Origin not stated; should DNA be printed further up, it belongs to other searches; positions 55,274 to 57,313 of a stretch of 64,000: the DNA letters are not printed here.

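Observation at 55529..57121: A-less C-T module at the end of NRPS-1, directly upstream of the KS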

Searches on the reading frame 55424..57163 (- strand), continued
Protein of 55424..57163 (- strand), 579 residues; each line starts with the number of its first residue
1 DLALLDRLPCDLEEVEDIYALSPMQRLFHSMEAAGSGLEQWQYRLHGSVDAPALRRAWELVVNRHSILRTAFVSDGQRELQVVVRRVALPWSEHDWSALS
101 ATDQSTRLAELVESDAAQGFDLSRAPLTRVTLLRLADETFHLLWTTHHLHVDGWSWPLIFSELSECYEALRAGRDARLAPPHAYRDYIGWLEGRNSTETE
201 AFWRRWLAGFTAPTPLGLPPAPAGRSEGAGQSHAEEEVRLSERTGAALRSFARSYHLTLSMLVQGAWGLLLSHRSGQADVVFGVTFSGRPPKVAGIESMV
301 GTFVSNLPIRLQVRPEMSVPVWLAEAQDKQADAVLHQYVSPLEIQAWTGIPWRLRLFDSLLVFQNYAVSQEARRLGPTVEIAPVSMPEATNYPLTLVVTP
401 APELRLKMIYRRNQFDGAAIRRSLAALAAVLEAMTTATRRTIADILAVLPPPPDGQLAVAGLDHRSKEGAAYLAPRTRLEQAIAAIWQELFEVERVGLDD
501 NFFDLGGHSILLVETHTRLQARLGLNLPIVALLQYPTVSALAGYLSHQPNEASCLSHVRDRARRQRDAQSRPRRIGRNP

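Call 23: search_protein_families(library=pfam, proteins=[L002:267-1580:+, L002:1573-3213:+, L002:3210-4112:+, L002:4109-5284:+, L003:361-1656:+, L003:1557-3248:+, L003:3997-5319:+, L003:20474-21481:-], max_evalue=0.001)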
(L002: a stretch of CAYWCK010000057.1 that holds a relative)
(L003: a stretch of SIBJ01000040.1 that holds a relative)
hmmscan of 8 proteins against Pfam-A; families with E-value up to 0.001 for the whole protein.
L002:267-1580:+ (437 aa): 6 families
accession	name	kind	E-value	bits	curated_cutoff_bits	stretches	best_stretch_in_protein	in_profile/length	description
PF00534.26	Glycos_transf_1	-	1.9e-33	115.9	26.4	1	232-403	4-168/172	Glycosyl transferases group 1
PF13692.12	Glyco_trans_1_4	-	5.4e-27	95.2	27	1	244-390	2-139/142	Glycosyl transferases group 1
PF20706.3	GT4-conflict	-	8e-18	65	26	1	184-421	141-385/385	Family 4 Glycosyltransferase in conflict systems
PF13439.12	Glyco_transf_4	-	7e-17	62.4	28.5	1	34-223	1-169/170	Glycosyltransferase Family 4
PF13579.12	Glyco_trans_4_4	-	1.1e-16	62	29.7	1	35-219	1-158/158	Glycosyl transferase 4-like domain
PF13524.12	Glyco_trans_1_2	-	7e-08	33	25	1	315-421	37-142/144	Glycosyl transferase-like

L002:1573-3213:+ (546 aa): 2 families
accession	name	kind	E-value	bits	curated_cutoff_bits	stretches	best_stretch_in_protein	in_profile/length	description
PF13440.11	Polysacc_synt_3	-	2.4e-09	37.3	23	1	48-344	6-282/293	Polysaccharide biosynthesis protein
PF01554.23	MatE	-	2.5e-07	31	24.9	1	46-183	21-158/161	MatE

L002:3210-4112:+ (300 aa): 3 families
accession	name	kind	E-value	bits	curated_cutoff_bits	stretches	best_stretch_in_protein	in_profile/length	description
PF00535.33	Glycos_transf_2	-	1.4e-21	77.6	23.3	1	7-144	1-146/168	Glycosyl transferase family 2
PF13641.12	Glyco_tranf_2_3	-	2.1e-08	34.9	27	1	6-212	3-223/230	Glycosyltransferase like family 2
PF10111.15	Glyco_tranf_2_2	-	0.00024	21.2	27.3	1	19-92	15-92/276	Glycosyltransferase like family 2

L002:4109-5284:+ (391 aa): 0 families

L003:361-1656:+ (431 aa): 6 families
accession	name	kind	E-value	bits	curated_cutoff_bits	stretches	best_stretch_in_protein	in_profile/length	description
PF00534.26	Glycos_transf_1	-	7.6e-34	117.2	26.4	1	227-399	4-169/172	Glycosyl transferases group 1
PF13692.12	Glyco_trans_1_4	-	1.7e-27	96.9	27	1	239-385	2-139/142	Glycosyl transferases group 1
PF20706.3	GT4-conflict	-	6.5e-18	65.3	26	1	179-415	141-384/385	Family 4 Glycosyltransferase in conflict systems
PF13579.12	Glyco_trans_4_4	-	4.1e-16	60.2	29.7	1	30-214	1-158/158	Glycosyl transferase 4-like domain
PF13439.12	Glyco_transf_4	-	2.2e-15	57.5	28.5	1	29-218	1-169/170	Glycosyltransferase Family 4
PF13524.12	Glyco_trans_1_2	-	4e-08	33.8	25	1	311-416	38-142/144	Glycosyl transferase-like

L003:1557-3248:+ (563 aa): 2 families
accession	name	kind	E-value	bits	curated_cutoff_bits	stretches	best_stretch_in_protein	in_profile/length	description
PF13440.11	Polysacc_synt_3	-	2.8e-08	33.8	23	1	80-377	6-282/293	Polysaccharide biosynthesis protein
PF01554.23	MatE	-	5e-08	33.2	24.9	1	78-216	21-158/161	MatE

L003:3997-5319:+ (440 aa): 0 families

L003:20474-21481:- (335 aa): 0 families

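Call 25: find_encoding_contigs(protein=P0013, flank=10000, max_places=2)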
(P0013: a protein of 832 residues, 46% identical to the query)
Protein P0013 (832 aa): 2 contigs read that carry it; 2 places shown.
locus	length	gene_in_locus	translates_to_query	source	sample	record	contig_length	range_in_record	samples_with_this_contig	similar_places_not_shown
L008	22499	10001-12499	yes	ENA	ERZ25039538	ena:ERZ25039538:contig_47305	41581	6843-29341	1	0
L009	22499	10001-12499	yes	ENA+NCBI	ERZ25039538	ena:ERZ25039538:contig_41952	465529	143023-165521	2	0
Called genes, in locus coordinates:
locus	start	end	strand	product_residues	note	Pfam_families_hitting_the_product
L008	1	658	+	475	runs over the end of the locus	PF00733:Asn_synthase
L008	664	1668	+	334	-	PF13641:Glyco_tranf_2_3 (weak), PF00535:Glycos_transf_2, PF10111:Glyco_tranf_2_2 (weak)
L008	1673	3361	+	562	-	PF01943:Polysacc_synt, PF13440:Polysacc_synt_3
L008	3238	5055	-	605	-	-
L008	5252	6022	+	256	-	PF22624:AASDHPPT_N, PF01648:ACPS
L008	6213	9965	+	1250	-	PF00668:Condensation, PF00501:AMP-binding, PF13193:AMP-binding_C, PF00550:PP-binding, PF00668:Condensation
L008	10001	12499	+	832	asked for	PF00668:Condensation, PF00550:PP-binding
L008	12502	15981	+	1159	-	PF00109:ketoacyl-synt, PF02801:Ketoacyl-synt_C, PF16197:KAsynt_C_assoc, PF22336:RhiE-like_linker, PF22621:CurL-like_PKS_C, PF00698:Acyl_transf_1, PF00550:PP-binding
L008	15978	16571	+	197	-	PF00202:Aminotran_3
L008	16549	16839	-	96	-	-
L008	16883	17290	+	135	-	-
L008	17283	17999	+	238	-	PF00668:Condensation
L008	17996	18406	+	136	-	PF00668:Condensation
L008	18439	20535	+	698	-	PF00668:Condensation, PF00501:AMP-binding, PF13193:AMP-binding_C, PF00550:PP-binding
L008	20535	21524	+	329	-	PF18563:TubC_N, PF00975:Thioesterase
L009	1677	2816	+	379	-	PF01943:Polysacc_synt, PF13440:Polysacc_synt_3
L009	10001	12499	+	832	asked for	PF00668:Condensation, PF00550:PP-binding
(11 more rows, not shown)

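Call 26: find_encoding_contigs(protein=P0017, flank=10000, max_places=2)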
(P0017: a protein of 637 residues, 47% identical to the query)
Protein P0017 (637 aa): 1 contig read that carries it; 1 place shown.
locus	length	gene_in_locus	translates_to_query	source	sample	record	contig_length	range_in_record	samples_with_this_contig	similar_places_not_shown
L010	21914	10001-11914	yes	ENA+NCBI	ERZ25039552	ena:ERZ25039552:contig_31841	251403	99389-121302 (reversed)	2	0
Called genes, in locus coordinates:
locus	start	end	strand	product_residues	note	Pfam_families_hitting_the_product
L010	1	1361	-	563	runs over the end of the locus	PF00501:AMP-binding, PF13193:AMP-binding_C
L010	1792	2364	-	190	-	PF00484:Pro_CA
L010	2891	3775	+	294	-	PF13621:Cupin_8, PF08007:JmjC_2 (weak)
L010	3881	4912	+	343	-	-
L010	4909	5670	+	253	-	PF22624:AASDHPPT_N, PF01648:ACPS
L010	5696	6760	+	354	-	PF00668:Condensation, PF16911:PapA_C (faint)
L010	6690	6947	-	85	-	-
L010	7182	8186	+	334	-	PF00501:AMP-binding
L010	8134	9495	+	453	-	PF13193:AMP-binding_C, PF00550:PP-binding, PF00668:Condensation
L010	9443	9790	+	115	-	PF00668:Condensation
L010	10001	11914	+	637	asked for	PF00668:Condensation, PF00550:PP-binding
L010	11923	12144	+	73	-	PF00109:ketoacyl-synt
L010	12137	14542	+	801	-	PF00109:ketoacyl-synt, PF02801:Ketoacyl-synt_C, PF16197:KAsynt_C_assoc, PF22336:RhiE-like_linker, PF22621:CurL-like_PKS_C, PF00698:Acyl_transf_1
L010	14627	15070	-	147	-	-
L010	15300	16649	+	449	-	PF00202:Aminotran_3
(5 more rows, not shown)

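Call 31: search_solved_structures(query=window:55424-57163:-, max_evalue=1e-10)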
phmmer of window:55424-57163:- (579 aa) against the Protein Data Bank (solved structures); distinct sequences matched with E-value up to 1e-10: 55.
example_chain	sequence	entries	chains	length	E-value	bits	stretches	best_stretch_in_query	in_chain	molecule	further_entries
9lcp_A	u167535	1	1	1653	5.8e-111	375.3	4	3-435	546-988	PvdL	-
9lcq_A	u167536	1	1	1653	6e-111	375.3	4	3-435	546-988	PvdL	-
9lco_A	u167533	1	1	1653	2.4e-110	373.3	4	3-435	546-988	PvdL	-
8hlk_A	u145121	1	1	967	3e-99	336.7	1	13-452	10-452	Microcystin synthetase B (Fragment)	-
9up2_A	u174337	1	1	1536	6.3e-96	325.7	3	3-435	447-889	PvdL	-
2vsq_A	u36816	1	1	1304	4.7e-80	273.3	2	13-434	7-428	SURFACTIN SYNTHETASE SUBUNIT 3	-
9rde_A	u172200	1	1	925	4e-74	253.7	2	13-445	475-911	Bacitracin synthase 3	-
9bfd_B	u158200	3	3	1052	4e-73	250.4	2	12-433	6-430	Tyrocidine synthase 2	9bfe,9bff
8f7f_A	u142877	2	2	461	4.6e-65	223.8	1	13-432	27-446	Surfactin synthetase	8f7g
8f7h_A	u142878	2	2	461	5.4e-63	217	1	13-432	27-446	Surfactin synthetase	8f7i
8jbr_A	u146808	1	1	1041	8.7e-38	133.8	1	13-313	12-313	McyA protein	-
9be3_A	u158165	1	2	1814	9.7e-38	133.6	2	463-547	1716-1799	Linear gramicidin synthase subunit A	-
9meh_A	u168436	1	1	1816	9.8e-38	133.6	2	463-547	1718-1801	Linear gramicidin synthase subunit A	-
6mfz_A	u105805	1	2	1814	2.2e-37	132.4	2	463-547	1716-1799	Linear gramicidin synthase subunit A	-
9be4_A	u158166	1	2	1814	3.8e-37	131.6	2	463-547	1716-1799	Linear gramicidin synthase subunit A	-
7r9x_A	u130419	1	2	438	1.2e-28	103.6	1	14-315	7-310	AmbE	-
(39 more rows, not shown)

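Call 34: search_solved_structures(query=window:55424-57163:-, max_evalue=1e-90, show_alignments=2)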
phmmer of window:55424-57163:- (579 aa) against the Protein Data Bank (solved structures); distinct sequences matched with E-value up to 1e-90: 5.
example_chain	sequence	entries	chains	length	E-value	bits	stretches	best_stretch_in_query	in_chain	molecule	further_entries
9lcp_A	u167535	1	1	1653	5.8e-111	375.3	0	3-435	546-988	PvdL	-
9lcq_A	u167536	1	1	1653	6e-111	375.3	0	3-435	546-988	PvdL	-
9lco_A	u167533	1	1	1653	2.4e-110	373.3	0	3-435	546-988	PvdL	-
8hlk_A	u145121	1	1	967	3e-99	336.7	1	13-452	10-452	Microcystin synthetase B (Fragment)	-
9up2_A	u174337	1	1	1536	6.3e-96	325.7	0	3-435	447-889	PvdL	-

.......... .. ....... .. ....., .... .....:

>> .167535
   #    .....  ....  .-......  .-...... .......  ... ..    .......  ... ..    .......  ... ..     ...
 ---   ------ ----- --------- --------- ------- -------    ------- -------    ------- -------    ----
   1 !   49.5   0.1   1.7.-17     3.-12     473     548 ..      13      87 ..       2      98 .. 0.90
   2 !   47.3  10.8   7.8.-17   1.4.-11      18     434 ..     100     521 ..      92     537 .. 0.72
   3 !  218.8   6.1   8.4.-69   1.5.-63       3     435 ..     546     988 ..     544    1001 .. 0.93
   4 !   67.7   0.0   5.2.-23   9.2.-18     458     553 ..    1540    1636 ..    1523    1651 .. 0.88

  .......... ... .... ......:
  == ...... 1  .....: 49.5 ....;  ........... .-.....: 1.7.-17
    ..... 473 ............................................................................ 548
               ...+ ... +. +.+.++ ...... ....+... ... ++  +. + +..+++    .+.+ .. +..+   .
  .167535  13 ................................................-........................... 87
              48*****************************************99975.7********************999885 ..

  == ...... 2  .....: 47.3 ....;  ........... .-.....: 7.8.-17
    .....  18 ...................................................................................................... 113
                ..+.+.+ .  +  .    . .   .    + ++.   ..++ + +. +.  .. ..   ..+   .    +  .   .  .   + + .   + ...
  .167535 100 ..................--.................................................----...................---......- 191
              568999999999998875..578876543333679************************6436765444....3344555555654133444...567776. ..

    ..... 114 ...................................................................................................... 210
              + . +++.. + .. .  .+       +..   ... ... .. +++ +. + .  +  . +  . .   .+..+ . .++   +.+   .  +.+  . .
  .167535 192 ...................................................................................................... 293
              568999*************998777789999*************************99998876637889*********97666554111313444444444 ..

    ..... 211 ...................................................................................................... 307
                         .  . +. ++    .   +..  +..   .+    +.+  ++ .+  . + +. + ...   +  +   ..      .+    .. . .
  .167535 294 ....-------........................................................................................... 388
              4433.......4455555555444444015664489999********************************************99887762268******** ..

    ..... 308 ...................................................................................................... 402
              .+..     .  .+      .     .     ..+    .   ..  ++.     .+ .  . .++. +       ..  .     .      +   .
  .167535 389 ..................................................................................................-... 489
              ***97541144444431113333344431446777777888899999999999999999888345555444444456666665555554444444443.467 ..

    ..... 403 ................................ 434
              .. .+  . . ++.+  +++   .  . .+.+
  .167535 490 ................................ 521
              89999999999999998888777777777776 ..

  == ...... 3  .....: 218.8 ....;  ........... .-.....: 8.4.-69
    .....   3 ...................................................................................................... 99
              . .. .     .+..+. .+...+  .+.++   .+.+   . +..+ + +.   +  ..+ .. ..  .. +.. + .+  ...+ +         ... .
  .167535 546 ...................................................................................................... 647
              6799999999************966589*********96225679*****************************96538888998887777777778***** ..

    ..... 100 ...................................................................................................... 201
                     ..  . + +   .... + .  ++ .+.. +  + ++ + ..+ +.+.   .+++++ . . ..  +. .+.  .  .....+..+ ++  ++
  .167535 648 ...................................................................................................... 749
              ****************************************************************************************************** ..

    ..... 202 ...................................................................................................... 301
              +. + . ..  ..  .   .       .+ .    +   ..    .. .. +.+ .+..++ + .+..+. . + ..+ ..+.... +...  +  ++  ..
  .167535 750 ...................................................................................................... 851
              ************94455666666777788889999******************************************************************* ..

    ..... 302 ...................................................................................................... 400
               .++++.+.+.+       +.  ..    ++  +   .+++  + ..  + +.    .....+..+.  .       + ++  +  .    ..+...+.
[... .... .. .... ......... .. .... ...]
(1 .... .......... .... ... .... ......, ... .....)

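Call 43: find_encoding_contigs(protein=P0058, flank=10000, max_places=2)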
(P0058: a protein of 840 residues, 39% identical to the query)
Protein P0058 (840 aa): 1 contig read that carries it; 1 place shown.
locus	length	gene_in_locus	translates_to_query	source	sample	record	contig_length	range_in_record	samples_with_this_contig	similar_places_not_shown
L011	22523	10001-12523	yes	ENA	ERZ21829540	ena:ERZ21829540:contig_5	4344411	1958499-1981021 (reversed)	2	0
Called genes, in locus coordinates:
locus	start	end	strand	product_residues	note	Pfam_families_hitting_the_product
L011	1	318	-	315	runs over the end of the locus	PF00676:E1_dh, PF02775:TPP_enzyme_C (faint)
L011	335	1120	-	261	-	PF00106:adh_short, PF13561:adh_short_C2, PF23441:SDR (weak)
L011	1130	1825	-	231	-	PF07110:EthD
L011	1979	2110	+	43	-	-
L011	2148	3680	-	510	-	PF03023:MurJ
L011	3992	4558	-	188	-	PF13581:HATPase_c_2 (weak), PF02518:HATPase_c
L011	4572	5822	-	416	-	PF01609:DDE_Tnp_1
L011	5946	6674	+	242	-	-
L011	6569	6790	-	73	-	-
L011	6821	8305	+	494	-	PF00668:Condensation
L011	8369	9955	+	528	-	PF00664:ABC_membrane (weak), PF00005:ABC_tran, PF02463:SMC_N (faint), PF13304:AAA_21 (faint)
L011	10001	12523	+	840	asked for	PF00668:Condensation, PF00550:PP-binding, PF00975:Thioesterase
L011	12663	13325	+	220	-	-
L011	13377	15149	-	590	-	-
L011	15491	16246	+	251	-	-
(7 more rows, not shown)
